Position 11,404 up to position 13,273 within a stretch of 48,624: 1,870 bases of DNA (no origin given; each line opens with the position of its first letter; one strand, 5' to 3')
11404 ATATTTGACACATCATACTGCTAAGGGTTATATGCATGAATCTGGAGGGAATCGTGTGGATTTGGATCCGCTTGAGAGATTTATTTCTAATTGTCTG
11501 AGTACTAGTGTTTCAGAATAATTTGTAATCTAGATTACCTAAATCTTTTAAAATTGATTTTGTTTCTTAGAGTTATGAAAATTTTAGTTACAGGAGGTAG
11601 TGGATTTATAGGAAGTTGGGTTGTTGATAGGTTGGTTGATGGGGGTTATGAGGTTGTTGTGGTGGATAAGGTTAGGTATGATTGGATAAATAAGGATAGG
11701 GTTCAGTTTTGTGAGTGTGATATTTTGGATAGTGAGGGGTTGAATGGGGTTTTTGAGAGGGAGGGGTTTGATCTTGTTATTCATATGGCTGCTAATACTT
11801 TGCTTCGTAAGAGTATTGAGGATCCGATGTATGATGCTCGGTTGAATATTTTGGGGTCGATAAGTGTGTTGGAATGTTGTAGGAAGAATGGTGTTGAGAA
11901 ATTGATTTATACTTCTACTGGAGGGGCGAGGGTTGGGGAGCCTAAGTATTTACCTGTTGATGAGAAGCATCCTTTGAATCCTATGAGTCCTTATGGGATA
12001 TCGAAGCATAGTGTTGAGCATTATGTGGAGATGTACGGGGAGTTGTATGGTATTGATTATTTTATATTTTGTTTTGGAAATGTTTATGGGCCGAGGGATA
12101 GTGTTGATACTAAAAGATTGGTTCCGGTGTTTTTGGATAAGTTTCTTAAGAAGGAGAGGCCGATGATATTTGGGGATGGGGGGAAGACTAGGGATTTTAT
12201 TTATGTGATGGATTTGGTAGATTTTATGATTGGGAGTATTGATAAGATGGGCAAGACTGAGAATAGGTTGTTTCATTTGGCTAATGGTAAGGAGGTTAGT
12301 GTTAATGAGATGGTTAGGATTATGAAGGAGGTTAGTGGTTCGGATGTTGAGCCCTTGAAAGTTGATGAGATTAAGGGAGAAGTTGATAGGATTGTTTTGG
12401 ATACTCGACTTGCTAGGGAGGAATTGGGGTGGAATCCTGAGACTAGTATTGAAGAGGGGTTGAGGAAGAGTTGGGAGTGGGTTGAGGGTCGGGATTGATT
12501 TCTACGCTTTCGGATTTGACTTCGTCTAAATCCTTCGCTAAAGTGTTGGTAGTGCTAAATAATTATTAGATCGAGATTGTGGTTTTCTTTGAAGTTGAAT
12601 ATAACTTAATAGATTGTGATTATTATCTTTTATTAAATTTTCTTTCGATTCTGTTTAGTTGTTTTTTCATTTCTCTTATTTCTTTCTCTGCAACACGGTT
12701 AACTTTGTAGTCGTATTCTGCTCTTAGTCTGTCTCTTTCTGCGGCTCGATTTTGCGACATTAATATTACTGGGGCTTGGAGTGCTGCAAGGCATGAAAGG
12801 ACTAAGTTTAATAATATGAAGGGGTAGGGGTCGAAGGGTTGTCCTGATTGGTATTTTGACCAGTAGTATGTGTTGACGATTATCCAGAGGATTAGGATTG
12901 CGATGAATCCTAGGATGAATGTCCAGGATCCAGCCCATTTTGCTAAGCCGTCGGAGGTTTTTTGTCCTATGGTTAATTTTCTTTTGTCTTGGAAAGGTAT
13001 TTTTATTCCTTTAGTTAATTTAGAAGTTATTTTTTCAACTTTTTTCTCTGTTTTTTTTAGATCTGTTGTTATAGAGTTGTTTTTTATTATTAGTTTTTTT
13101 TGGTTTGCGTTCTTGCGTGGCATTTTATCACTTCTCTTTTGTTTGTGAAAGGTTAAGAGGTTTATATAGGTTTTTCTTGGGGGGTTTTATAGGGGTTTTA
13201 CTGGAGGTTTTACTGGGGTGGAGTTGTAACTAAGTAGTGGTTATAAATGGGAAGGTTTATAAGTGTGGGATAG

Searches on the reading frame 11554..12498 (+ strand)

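Call 16: search_protein_families(library=pfam, proteins=[window:11554-12498:+])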
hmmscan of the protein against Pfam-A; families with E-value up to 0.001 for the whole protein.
window:11554-12498:+ (314 aa): 8 families
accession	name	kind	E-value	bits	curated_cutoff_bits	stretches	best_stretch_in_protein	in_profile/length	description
PF01370.27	Epimerase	-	7.9e-55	186.3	20.9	1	10-231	1-227/240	NAD dependent epimerase/dehydratase family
PF16363.11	GDP_Man_Dehyd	-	1.6e-54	186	27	1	11-305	1-331/332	GDP-mannose 4,6 dehydratase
PF01073.25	3Beta_HSD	-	2.1e-21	76.7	22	1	11-232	1-232/280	3-beta hydroxysteroid dehydrogenase/isomerase family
PF04321.23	RmlD_sub_bind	-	2.2e-21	76.6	27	1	8-273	1-246/287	RmlD substrate binding domain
PF02719.21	Polysacc_synt_2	-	3.1e-18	66.4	20.2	1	10-266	1-252/293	Polysaccharide biosynthesis protein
PF13460.12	NAD_binding_10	-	6.1e-09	36.4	27.2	1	14-176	1-145/184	NAD(P)H-binding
PF07993.18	NAD_binding_4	-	8.3e-08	32.1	20.1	1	70-182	87-210/258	Male sterility protein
PF05368.20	NmrA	-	6.3e-06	26.4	27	1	9-270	4-243/298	NmrA-like family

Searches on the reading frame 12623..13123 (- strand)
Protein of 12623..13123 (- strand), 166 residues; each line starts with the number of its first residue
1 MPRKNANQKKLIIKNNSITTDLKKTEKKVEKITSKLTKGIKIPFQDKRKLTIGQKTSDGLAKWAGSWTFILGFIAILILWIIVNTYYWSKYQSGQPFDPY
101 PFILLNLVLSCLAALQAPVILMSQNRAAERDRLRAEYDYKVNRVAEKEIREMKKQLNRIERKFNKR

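Call 16: search_protein_families(library=pfam, proteins=[window:12623-13123:-])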
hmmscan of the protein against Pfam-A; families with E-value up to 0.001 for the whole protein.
window:12623-13123:- (166 aa): 1 family
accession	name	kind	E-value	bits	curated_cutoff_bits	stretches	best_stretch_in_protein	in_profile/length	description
PF06210.16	DUF1003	-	2.1e-36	124.6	27.4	1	65-163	2-96/103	Protein of unknown function (DUF1003)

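Call 76: find_homologous_proteins(query=window:12623-13123:-, max_evalue=1e-15)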
Query window:12623-13123:- (166 aa): 7980 proteins with E <= 1e-15 among 8000 candidates; the best 120 are listed.
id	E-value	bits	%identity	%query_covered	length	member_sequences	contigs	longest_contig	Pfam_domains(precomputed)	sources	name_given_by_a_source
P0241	3.0e-103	360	100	100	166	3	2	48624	PF06210.17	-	-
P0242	4.1e-88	311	84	100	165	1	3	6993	PF06210.17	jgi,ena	jgi:uncharacterized membrane protein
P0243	2.5e-70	253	70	95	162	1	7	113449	PF06210.17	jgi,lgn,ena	-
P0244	1.2e-63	231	69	87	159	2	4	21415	PF06210.17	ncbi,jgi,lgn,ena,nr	ncbi:hypothetical protein CMI42_02585 [Candidatus Pacearchaeota archaeon]|jgi:uncharacterized membra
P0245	8.2e-63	229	67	91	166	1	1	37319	PF06210.17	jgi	-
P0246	1.3e-61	225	70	90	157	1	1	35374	PF06210.17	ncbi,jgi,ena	-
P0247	1.4e-58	215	66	90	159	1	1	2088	PF06210.17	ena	-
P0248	2.0e-58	214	61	98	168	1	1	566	PF06210.17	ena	-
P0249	2.7e-58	214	70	84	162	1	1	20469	PF06210.17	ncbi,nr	ncbi:DUF1003 domain-containing protein [Candidatus Pacearchaeota archaeon]|nr:DUF1003 domain-contain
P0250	9.5e-58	212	66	89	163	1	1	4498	PF06210.17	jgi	-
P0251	9.5e-58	212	70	84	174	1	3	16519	PF06210.17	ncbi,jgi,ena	-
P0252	1.2e-57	212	63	96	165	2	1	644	PF06210.17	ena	-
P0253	1.8e-57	211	62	92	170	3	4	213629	PF06210.17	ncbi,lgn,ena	-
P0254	2.6e-57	211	67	87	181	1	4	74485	PF06210.17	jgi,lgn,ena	-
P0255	2.6e-57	211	63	89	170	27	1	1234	PF06210.17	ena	-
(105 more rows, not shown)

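Call 77: find_encoding_contigs(protein=P0242, flank=7000, max_places=3)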
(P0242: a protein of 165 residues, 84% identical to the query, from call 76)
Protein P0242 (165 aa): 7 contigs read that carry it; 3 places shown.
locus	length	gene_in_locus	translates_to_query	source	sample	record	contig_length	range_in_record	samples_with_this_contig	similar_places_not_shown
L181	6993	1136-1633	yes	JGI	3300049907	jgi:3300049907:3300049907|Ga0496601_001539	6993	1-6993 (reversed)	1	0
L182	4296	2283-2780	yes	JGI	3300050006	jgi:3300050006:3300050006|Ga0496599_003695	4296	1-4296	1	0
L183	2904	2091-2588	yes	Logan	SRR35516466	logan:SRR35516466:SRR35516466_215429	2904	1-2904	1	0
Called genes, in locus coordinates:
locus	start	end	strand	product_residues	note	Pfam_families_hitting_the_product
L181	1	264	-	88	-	?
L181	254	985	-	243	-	-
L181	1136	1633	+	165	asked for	PF06210:DUF1003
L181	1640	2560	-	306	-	PF01073:3Beta_HSD, PF01370:Epimerase, PF02719:Polysacc_synt_2, PF04321:RmlD_sub_bind, PF13460:NAD_binding_10, PF16363:GDP_Man_Dehyd, PF07993:NAD_binding_4 (weak)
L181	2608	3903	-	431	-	PF18195:GatD_N, PF00710:Asparaginase, PF17763:Asparaginase_C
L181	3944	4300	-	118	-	-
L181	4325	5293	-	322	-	PF17125:Methyltr_RsmF_N, PF01189:Methyltr_RsmB-F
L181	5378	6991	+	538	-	?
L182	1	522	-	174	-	?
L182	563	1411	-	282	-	PF09414:RNA_ligase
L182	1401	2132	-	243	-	-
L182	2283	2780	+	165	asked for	PF06210:DUF1003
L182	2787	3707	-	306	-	PF01073:3Beta_HSD, PF01370:Epimerase, PF02719:Polysacc_synt_2, PF04321:RmlD_sub_bind, PF13460:NAD_binding_10, PF16363:GDP_Man_Dehyd, PF07993:NAD_binding_4 (weak)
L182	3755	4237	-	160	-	PF17763:Asparaginase_C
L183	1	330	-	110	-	?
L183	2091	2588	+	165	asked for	PF06210:DUF1003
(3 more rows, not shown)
